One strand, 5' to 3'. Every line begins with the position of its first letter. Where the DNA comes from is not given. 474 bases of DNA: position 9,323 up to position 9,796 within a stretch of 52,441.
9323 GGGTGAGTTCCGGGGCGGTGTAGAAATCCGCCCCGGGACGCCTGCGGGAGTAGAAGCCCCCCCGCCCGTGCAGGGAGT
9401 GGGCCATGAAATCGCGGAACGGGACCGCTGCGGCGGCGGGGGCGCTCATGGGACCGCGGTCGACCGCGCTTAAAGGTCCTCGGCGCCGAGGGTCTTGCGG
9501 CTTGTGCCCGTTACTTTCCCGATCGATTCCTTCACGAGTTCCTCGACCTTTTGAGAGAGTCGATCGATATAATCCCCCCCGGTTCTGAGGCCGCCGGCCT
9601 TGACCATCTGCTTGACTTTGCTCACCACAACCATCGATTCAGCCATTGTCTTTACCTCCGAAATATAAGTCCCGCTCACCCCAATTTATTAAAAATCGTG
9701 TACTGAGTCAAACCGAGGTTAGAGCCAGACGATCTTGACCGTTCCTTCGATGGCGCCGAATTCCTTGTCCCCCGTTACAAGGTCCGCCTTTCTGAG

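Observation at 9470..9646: Singlet histone-fold-like protein with its own promoter in a lower-GC islet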

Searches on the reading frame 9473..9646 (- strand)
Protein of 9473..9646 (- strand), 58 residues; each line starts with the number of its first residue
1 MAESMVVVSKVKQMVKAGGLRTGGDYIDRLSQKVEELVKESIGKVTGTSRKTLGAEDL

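Call 3: search_protein_families(library=pfam, proteins=[window:9473-9646:-], max_evalue=1)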
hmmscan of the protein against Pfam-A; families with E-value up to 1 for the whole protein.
seq(58 aa): 0 families

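Call 4: search_protein_families(library=ncbifam, proteins=[window:9473-9646:-], max_evalue=10)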
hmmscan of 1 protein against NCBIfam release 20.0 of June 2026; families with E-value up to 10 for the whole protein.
seq(58 aa): 0 families
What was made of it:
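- No curated family hit was found (calls 3, 4).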

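Call 5: search_solved_structures(query=window:9473-9646:-, max_evalue=10, show_alignments=5)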
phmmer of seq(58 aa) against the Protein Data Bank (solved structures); distinct sequences matched with E-value up to 10: 6.
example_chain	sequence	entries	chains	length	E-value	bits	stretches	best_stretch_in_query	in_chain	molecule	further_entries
8fvx_A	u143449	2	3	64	5.1e-06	30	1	1-58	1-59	CBFD_NFYB_HMF domain-containing protein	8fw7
8cmp_A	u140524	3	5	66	5.7e-06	29.8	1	1-58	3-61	CBFD_NFYB_HMF domain-containing protein | Transcription factor CBF/NF-Y/archaeal histone domain-containing protein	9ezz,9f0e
9qt0_A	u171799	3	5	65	8.2e-06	29.3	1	3-54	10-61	DUF1931 domain-containing protein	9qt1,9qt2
9f2c_A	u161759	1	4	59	0.001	22.9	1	4-56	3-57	hypothetical protein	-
8qae_A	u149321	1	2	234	0.067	17.2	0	11-47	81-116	sc-apCC-6-SLLA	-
8ek4_A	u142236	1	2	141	4.8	11.4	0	22-52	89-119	Ice-binding protein TIP-99a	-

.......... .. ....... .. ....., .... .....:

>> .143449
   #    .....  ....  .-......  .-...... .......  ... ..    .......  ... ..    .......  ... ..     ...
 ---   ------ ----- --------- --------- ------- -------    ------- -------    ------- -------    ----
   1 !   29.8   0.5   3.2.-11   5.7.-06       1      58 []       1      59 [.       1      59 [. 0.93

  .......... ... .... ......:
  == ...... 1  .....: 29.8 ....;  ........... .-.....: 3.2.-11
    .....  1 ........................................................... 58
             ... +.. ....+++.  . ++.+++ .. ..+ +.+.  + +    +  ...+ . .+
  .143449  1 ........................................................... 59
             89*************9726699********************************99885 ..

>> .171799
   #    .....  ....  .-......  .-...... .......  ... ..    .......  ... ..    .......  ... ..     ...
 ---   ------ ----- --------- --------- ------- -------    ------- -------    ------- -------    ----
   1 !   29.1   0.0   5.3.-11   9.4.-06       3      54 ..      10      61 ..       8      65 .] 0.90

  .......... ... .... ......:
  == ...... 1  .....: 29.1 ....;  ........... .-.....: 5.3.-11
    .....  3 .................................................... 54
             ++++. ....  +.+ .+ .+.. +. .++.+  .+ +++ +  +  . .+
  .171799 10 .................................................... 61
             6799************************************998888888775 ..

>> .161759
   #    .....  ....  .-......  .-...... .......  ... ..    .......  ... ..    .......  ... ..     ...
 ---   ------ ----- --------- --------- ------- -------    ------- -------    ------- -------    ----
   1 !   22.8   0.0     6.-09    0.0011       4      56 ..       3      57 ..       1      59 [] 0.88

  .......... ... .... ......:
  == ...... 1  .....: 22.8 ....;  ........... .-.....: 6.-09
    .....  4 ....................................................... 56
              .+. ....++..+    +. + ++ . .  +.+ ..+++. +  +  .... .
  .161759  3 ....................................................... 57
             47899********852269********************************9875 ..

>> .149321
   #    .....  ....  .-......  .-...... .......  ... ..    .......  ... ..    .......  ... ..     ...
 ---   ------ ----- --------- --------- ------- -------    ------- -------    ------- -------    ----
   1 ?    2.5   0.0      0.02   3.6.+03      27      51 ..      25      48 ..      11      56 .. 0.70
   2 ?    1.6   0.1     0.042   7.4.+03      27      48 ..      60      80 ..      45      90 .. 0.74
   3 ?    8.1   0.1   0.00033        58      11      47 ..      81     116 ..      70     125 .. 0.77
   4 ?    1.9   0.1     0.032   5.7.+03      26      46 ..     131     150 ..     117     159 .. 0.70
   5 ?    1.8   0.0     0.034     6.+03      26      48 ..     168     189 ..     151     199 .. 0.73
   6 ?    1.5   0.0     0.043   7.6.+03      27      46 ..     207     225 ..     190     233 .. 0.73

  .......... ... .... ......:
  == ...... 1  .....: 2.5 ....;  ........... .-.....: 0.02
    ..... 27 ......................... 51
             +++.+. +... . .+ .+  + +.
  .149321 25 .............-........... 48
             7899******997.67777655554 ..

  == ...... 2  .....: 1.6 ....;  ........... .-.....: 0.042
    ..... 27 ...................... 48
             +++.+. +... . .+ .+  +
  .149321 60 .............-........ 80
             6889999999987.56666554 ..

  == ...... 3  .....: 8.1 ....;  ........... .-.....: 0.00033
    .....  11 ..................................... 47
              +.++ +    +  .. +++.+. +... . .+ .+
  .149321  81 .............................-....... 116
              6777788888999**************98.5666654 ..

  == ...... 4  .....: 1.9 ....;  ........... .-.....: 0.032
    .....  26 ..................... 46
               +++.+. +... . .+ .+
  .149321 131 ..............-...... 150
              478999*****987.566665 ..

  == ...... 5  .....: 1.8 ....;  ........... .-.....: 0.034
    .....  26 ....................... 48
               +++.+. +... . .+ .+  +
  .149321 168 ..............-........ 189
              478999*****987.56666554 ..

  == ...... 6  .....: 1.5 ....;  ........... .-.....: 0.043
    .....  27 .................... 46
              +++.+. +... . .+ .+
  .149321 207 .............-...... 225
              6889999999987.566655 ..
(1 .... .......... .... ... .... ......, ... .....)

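Call 6: find_homologous_proteins(query=window:9473-9646:-, max_evalue=0.001)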
Query seq(58 aa) (58 aa): 459 proteins with E <= 0.001 among 459 candidates; the best 120 are listed.
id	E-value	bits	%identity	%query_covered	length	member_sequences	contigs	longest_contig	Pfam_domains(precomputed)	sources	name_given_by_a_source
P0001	3.0e-27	110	100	100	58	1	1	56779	-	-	-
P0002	8.3e-17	77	76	100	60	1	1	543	-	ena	-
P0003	8.5e-16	74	73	100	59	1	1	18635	-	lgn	-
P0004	1.5e-15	74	69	100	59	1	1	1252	-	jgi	jgi:hypothetical protein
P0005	1.6e-15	73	71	100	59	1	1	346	-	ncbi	-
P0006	1.6e-15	73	69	100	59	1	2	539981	-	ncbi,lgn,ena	-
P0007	1.7e-15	73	71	100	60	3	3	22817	-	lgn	-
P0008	1.8e-15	73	69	100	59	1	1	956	-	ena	-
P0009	2.0e-15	73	69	100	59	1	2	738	-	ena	-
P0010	2.3e-15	73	73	100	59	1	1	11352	-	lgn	-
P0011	3.3e-15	72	69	100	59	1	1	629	-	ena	-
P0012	4.4e-15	72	69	100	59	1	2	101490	-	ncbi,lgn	-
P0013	5.7e-15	72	69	100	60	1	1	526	-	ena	-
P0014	6.1e-15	72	69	100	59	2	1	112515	-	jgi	-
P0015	7.7e-15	71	69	100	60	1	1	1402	-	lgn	-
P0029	1.5e-14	70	66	100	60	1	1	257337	-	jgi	jgi:hypothetical protein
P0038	2.6e-14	70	68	100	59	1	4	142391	-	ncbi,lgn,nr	ncbi:MAG: hypothetical protein HYT79_05855 [Elusimicrobia bacterium]|nr:hypothetical protein [Elusim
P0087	1.3e-13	68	66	100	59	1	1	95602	-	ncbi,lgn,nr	ncbi:MAG: hypothetical protein HY924_02525 [Elusimicrobia bacterium]|nr:hypothetical protein [Elusim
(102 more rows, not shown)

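Call 16: search_solved_structures(query=A1, max_evalue=1, show_alignments=5)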
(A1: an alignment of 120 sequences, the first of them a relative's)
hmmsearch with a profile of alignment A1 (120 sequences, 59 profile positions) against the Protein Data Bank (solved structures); distinct sequences matched with E-value up to 1: 4.
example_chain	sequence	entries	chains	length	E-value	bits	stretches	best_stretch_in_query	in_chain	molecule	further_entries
8fvx_A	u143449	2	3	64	3.6e-11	46.3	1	1-58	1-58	CBFD_NFYB_HMF domain-containing protein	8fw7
8cmp_A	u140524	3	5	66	4.1e-11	46.1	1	1-58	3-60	CBFD_NFYB_HMF domain-containing protein | Transcription factor CBF/NF-Y/archaeal histone domain-containing protein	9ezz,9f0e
9qt0_A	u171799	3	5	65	7.3e-09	38.9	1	3-52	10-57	DUF1931 domain-containing protein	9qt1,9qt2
9f2c_A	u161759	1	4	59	1e-06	32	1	1-56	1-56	hypothetical protein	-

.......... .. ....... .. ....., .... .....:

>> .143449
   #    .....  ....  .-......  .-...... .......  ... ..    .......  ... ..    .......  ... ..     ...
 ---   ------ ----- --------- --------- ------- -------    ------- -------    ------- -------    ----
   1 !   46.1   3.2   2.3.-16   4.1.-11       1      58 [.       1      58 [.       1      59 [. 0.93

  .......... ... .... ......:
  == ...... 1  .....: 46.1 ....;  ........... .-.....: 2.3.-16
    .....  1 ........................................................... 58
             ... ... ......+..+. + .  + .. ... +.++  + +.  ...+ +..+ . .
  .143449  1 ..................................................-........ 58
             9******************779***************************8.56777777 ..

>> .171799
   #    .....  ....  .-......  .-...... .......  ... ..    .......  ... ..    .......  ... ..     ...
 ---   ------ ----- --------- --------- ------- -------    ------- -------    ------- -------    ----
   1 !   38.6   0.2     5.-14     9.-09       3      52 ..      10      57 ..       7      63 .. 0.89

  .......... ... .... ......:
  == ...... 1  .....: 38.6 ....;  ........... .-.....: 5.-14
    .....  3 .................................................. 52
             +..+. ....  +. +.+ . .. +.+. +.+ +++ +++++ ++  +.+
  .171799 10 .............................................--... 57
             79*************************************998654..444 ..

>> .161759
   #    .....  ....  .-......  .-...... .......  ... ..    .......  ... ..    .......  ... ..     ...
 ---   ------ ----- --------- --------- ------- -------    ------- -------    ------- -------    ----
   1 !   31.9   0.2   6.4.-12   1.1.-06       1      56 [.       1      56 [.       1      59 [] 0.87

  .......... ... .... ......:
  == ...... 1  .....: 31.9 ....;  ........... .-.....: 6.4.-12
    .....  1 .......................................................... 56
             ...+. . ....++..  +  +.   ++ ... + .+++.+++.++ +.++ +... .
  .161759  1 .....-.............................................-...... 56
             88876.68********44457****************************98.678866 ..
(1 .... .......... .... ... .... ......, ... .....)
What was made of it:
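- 9470..9646 (-): Histone CDS, 58 aa plus TAA. Predicted α1 is residues 6-17, L1 18-23 (G-L-R21-T-G-G), α2 24-45, L2 46-54 (R50-K51-T52), and a one-turn α3 55-57 (D57). Calls 5, 16 (HBb E 5e-6 / 3.6e-11).
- On Bacterial dimer histones (HBb-like): HBb is the best PDB match: 5e-6 for the single sequence, and 3.6e-11 (46 bits) for the profile, over the full length (calls 5, 16).
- Next best are HLp (9qt0) at 7e-9 and HTkC (9f2c) at 1e-6 (calls 5, 16). The profile also matches HLp and HTkC (7e-9 and 1e-6, call 16). The best sequence match is HBb (46 bits against 39 and 32, call 16).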

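Call 17: search_protein_families(library=pfam, alignment_id=A1, max_evalue=10)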
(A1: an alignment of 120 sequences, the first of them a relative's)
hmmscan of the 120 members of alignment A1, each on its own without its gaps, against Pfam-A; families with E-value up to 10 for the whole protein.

A. member 1, P0001 (58 aa): 0 families

B. families by the number of members that match (of 120 scanned): 14 families
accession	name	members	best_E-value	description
PF02538.19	Hydantoinase_B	14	0.012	Hydantoinase B/oxoprolinase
PF02302.22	PTS_IIB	11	0.0082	PTS system, Lactose/Cellobiose specific IIB subunit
PF00808.29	CBFD_NFYB_HMF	5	0.048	Histone-like transcription factor (CBF/NF-Y) and archaeal histone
PF02969.23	TAF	4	0.011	TATA box binding protein associated factor (TAF)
PF12738.14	PTCB-BRCT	3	0.016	twin BRCT domain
PF10057.14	MpsC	2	0.06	Na+-translocating membrane potential-generating system (MpsC)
PF05957.18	DUF883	1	0.024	DUF883 N-terminal domain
PF01642.28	MM_CoA_mutase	1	0.062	Methylmalonyl-CoA mutase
PF04716.19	ETC_C1_NDUFA5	1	0.097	ETC complex I subunit conserved region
PF22225.1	RavZ_C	1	0.11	RavZ C-terminal PI3P-binding domain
PF01997.21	Translin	1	0.12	Translin family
PF08827.16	DUF1805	1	0.12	Domain of unknown function (DUF1805)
PF25018.1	HEAT_IPO9_c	1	0.14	Importin-9 central HEAT repeats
PF07863.16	CtnDOT_TraJ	1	0.2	Homologues of TraJ from Bacteroides conjugative transposon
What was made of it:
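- On Pfam DUF1931 (PF09123): No hit in any of 120 members at E<=10 (call 17).
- Closest known: DUF1931. Different: No Pfam hit to DUF1931 (calls 3, 17).
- Tried and rejected: Scanning all 120 relatives against Pfam gave only marginal CBFD_NFYB_HMF and TAF touches (call 17).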

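Call 18: predict_structure(alignment_id=A1)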
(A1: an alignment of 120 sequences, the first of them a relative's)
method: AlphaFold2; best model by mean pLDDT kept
length: 58 residues; sequences in the alignment: 120
mean_pLDDT: 85.8   pTM: 0.58
mean pLDDT of the five models: 85.8, 81.9, 80.7, 74.7, 64.1
residues with pLDDT >= 90: 20; 70-90: 34; 50-70: 4; < 50: 0
segments of 3 or more residues with pLDDT < 50: none
pLDDT, mean of each block of 10 residues (from residue 1): 72 92 88 91 86 87
secondary structure, 60 per line:
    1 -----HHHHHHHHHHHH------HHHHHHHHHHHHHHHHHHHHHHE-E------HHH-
elements in order: H6-17 H24-45
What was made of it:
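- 9470..9646 (-): Call 18 (AF2 pLDDT 85.8).
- The AF2 model has pLDDT 85.8 with helices 6-17 and 24-45, a β-bridge in L2 and a 3-residue α3 (call 18). The fold prediction is confident (call 18).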

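Call 19: find_encoding_contigs(protein=P0006, flank=6000, max_places=2)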
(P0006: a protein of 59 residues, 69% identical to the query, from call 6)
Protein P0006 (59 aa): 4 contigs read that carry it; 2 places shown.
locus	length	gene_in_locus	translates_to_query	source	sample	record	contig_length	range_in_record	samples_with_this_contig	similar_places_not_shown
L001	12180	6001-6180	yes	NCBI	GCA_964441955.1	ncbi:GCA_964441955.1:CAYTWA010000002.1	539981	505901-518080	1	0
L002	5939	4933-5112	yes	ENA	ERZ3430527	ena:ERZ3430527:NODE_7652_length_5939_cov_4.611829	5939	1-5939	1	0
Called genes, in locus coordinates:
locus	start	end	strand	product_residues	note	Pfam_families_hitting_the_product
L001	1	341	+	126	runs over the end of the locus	PF00072:Response_reg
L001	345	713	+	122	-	PF00072:Response_reg, PF23198:PDE8A_N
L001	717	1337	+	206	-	PF08220:HTH_DeoR (weak), PF08279:HTH_11 (weak)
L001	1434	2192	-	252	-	PF00072:Response_reg, PF00486:Trans_reg_C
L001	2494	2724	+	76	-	PF13860:FlgD_ig (weak)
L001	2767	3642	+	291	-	PF02749:QRPTase_N, PF01729:QRPTase_C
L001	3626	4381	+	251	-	PF08279:HTH_11, PF03099:BPL_LplA_LipB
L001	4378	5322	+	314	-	PF00291:PALP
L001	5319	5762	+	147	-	PF14464:Prok-JAB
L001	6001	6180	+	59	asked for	-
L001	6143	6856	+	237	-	PF01209:Ubie_methyltran, PF13489:Methyltransf_23, PF13847:Methyltransf_31, PF08241:Methyltransf_11, PF08242:Methyltransf_12, PF13649:Methyltransf_25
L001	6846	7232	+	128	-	PF00507:Oxidored_q4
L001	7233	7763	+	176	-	PF01058:Oxidored_q6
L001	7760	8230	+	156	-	PF00329:Complex1_30kDa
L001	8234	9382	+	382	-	PF00346:Complex1_49kDa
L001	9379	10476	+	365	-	PF00146:NADHdh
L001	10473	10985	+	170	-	PF00499:Oxidored_q3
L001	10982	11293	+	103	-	PF00420:Oxidored_q2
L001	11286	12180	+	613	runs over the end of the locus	PF00662:Proton_antipo_N, PF00361:Proton_antipo_M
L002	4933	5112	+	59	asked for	-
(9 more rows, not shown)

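Call 20: find_encoding_contigs(protein=P0029, flank=6000, max_places=2)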
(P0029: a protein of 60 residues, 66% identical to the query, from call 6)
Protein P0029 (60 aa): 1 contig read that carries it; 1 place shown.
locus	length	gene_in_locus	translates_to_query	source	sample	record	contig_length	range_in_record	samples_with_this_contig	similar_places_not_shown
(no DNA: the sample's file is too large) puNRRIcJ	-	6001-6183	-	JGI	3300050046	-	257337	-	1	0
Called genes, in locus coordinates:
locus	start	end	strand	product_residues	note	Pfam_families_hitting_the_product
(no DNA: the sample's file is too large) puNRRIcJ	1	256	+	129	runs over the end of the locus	PF00072:Response_reg, PF23198:PDE8A_N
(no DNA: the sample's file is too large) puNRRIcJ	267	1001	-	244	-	PF00072:Response_reg, PF00486:Trans_reg_C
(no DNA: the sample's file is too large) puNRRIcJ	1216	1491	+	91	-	PF13860:FlgD_ig (weak)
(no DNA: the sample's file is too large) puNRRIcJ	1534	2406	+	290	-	PF02749:QRPTase_N, PF01729:QRPTase_C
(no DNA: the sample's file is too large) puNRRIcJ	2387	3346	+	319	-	PF08279:HTH_11, PF13412:HTH_24 (weak), PF03099:BPL_LplA_LipB, PF02237:BPL_C (weak)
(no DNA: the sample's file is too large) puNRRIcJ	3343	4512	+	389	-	PF14306:PUA_2, PF01747:ATP-sulfurylase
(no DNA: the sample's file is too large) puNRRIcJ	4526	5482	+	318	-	PF00291:PALP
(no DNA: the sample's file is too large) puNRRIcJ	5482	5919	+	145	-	PF14464:Prok-JAB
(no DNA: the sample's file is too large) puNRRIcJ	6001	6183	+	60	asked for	-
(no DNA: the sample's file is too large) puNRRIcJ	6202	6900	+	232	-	PF01209:Ubie_methyltran, PF13489:Methyltransf_23, PF13847:Methyltransf_31, PF08241:Methyltransf_11, PF08242:Methyltransf_12, PF13649:Methyltransf_25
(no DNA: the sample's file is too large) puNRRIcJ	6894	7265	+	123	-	PF00507:Oxidored_q4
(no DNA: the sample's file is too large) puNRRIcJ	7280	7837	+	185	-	PF01058:Oxidored_q6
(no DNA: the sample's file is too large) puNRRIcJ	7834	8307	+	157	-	PF00329:Complex1_30kDa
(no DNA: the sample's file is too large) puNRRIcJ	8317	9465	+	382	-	PF00346:Complex1_49kDa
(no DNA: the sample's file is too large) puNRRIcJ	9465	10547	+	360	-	PF00146:NADHdh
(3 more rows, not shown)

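Call 22: find_encoding_contigs(protein=P0038, flank=6000, max_places=1)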
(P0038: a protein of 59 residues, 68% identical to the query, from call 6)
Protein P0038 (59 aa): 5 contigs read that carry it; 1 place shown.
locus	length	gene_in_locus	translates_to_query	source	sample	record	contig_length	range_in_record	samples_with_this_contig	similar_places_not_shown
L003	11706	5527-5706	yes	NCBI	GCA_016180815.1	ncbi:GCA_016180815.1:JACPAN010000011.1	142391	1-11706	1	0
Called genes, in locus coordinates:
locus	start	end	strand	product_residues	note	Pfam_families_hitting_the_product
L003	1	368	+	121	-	PF00534:Glycos_transf_1, PF13692:Glyco_trans_1_4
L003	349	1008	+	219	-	PF02606:LpxK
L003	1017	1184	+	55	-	-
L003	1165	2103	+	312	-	PF03279:Lip_A_acyltrans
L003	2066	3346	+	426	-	PF04932:Wzy_C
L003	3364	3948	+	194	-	PF08645:PNK3P (weak), PF00702:Hydrolase, PF13419:HAD_2 (weak), PF13242:Hydrolase_like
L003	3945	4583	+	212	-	-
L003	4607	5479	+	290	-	PF11306:DUF3108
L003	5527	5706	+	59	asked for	-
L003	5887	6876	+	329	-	PF02636:Methyltransf_28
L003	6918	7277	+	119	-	PF00507:Oxidored_q4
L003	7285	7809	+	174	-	PF01058:Oxidored_q6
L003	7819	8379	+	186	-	PF00329:Complex1_30kDa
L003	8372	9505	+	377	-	PF00346:Complex1_49kDa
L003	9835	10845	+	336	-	PF00146:NADHdh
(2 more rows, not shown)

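Call 23: find_encoding_contigs(protein=P0087, flank=6000, max_places=1)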
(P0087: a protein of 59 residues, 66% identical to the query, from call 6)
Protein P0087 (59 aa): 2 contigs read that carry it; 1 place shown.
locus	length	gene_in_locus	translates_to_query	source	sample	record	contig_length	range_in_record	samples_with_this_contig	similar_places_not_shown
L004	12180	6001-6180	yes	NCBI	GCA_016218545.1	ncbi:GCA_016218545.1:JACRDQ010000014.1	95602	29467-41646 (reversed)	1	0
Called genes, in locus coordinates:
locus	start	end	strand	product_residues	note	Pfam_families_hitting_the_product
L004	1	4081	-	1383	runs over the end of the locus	PF00082:Peptidase_S8, PF00041:fn3 (faint)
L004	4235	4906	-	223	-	PF00072:Response_reg, PF00196:GerE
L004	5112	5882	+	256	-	-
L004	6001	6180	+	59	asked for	-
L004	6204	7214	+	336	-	PF02636:Methyltransf_28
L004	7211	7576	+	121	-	PF00507:Oxidored_q4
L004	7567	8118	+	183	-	PF01058:Oxidored_q6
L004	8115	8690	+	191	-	PF00329:Complex1_30kDa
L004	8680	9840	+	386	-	PF00346:Complex1_49kDa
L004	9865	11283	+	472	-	PF00146:NADHdh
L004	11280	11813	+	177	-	PF00037:Fer4 (weak), PF12797:Fer4_2 (weak), PF12837:Fer4_6 (faint), PF14697:Fer4_21 (faint), PF12838:Fer4_7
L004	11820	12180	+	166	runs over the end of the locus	PF00499:Oxidored_q3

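Call 24: find_encoding_contigs(protein=P0003, flank=8000, max_places=1)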
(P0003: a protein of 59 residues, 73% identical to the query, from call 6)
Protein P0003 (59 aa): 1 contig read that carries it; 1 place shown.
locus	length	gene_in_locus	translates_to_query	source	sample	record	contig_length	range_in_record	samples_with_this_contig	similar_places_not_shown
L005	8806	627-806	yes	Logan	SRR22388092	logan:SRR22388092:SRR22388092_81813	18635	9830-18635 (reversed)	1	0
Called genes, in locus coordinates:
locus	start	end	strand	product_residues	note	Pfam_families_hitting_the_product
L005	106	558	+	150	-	PF14464:Prok-JAB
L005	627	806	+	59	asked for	-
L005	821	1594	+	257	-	PF01209:Ubie_methyltran, PF13489:Methyltransf_23, PF08241:Methyltransf_11, PF08242:Methyltransf_12, PF13649:Methyltransf_25, PF13847:Methyltransf_31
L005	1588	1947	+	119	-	PF00507:Oxidored_q4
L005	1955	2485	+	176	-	PF01058:Oxidored_q6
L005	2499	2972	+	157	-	PF00329:Complex1_30kDa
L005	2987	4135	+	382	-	PF00346:Complex1_49kDa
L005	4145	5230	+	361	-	PF00146:NADHdh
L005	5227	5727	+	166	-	PF00499:Oxidored_q3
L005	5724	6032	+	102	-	PF00420:Oxidored_q2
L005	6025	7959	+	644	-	PF00662:Proton_antipo_N, PF00361:Proton_antipo_M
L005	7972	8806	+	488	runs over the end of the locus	PF00361:Proton_antipo_M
